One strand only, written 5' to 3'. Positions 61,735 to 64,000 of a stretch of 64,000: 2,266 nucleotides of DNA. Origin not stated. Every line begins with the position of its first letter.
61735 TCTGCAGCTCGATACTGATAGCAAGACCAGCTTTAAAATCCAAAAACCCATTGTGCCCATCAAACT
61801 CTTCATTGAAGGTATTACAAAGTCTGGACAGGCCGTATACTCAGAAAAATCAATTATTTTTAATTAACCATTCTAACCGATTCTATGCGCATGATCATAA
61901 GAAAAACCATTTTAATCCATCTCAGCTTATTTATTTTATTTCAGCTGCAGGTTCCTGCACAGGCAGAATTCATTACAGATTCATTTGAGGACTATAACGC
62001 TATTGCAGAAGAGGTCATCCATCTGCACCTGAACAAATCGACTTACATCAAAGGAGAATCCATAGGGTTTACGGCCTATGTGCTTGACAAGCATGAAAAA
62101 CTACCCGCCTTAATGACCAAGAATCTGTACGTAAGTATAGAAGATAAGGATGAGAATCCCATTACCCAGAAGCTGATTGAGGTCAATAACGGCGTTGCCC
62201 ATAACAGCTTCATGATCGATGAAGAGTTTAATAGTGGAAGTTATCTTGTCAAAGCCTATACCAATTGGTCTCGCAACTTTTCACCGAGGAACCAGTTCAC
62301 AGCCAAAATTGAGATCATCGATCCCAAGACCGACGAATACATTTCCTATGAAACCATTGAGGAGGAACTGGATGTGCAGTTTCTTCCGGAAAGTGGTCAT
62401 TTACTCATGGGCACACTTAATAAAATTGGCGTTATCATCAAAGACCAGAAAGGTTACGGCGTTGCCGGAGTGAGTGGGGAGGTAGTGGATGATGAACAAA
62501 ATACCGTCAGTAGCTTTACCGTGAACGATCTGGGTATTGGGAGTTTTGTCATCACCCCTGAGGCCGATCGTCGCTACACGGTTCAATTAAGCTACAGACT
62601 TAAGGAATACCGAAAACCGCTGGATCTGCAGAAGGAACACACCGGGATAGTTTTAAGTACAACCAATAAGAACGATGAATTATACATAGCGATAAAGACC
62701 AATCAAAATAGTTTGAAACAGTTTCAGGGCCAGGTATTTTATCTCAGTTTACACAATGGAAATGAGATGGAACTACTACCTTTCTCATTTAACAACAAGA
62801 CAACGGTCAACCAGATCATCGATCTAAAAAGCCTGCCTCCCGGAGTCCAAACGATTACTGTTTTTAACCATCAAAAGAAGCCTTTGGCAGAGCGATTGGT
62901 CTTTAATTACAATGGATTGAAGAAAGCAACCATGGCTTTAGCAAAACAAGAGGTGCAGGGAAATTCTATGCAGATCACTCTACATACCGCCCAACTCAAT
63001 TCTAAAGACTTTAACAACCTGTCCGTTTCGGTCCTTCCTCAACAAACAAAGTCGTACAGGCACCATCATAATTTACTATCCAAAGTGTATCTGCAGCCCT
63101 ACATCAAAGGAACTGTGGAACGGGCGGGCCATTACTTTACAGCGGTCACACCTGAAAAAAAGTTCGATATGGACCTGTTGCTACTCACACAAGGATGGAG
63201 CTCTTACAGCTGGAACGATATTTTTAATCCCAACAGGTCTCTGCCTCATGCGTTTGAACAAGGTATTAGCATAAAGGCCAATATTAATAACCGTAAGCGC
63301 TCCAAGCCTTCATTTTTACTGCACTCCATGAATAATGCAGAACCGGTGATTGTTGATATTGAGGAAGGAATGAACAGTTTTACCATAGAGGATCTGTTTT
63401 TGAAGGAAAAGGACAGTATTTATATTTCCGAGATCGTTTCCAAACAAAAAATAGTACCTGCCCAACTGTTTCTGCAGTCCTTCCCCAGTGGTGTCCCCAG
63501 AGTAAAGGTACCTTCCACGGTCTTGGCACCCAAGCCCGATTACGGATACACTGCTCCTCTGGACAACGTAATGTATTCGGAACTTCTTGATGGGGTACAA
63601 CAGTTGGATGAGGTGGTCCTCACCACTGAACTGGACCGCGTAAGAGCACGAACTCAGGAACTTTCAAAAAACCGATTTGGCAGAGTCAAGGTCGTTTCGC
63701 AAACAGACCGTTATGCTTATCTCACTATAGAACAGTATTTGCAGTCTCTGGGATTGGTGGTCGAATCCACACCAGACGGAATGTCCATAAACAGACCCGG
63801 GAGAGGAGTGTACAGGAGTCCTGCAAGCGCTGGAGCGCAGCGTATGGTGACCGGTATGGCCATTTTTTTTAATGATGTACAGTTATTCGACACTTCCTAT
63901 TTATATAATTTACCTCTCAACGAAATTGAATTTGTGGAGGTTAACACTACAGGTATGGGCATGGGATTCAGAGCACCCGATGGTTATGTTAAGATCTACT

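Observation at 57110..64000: Three tandem paralogs of a secreted MG2-like/plug-like protein; copies 1 and 2 share a 1772-bp core identical at the nucleotide level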

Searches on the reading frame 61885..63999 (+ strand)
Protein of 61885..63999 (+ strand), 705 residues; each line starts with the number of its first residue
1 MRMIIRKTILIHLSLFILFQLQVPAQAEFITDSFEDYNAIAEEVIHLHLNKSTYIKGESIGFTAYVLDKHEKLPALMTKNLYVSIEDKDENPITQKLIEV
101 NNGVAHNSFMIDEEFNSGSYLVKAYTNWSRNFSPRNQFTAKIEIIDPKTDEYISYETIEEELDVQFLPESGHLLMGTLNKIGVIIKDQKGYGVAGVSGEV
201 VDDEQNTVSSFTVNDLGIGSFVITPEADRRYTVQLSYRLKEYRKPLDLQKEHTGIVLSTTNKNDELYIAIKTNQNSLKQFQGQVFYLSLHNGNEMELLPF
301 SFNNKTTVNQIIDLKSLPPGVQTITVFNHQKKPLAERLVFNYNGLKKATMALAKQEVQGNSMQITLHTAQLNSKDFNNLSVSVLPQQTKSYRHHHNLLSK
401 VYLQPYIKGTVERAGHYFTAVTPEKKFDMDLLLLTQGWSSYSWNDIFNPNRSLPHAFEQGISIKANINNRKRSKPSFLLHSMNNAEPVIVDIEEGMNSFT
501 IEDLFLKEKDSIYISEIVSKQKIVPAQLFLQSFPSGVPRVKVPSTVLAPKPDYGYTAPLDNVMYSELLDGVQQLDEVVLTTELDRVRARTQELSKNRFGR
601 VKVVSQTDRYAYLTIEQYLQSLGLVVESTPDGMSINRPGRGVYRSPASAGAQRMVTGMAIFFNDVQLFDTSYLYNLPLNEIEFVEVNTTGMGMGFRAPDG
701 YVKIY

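Call 10: search_protein_families(library=pfam, proteins=[window:61885-63999:+], max_evalue=0.1)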
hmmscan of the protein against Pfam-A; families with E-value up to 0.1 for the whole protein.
window:61885-63999:+ (705 aa): 2 families
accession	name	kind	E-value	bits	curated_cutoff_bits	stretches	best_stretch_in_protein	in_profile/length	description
PF01835.25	MG2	-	0.00037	21.2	32.8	1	48-129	5-85/96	MG2 domain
PF21868.2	GbpA_D3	-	0.082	13.7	27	0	323-364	35-76/97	GlcNAc-binding protein A, third domain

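Call 11: search_protein_families(library=ncbifam, proteins=[window:61885-63999:+], max_evalue=0.1)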
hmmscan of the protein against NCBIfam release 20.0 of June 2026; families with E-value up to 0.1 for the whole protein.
window:61885-63999:+ (705 aa): 0 families

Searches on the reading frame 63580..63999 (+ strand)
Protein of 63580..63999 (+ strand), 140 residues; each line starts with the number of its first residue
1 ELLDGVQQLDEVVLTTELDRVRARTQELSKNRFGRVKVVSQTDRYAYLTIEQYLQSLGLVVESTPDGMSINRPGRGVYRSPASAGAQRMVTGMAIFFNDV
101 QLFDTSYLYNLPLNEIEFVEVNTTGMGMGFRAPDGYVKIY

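Call 66: predict_structure(alignment_id=A2)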
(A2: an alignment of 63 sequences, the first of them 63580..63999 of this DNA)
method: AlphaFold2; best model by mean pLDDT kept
length: 140 residues; sequences in the alignment: 63
mean_pLDDT: 81.1   pTM: 0.72
mean pLDDT of the five models: 81.1, 80.8, 79.6, 79.1, 78.9
residues with pLDDT >= 90: 65; 70-90: 43; 50-70: 20; < 50: 12
segments of 3 or more residues with pLDDT < 50: 78-83, 85-88
pLDDT, mean of each block of 10 residues (from residue 1): 54 68 81 90 92 94 90 65 48 90 91 94 88 91
secondary structure, 60 per line:
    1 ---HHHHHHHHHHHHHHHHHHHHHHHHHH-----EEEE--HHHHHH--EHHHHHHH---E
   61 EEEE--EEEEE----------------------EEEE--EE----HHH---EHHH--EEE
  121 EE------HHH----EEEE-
elements in order: H4-29 E35-38 H41-46 H50-56 E60-64 E67-71 E94-97 E118-122 E136-139
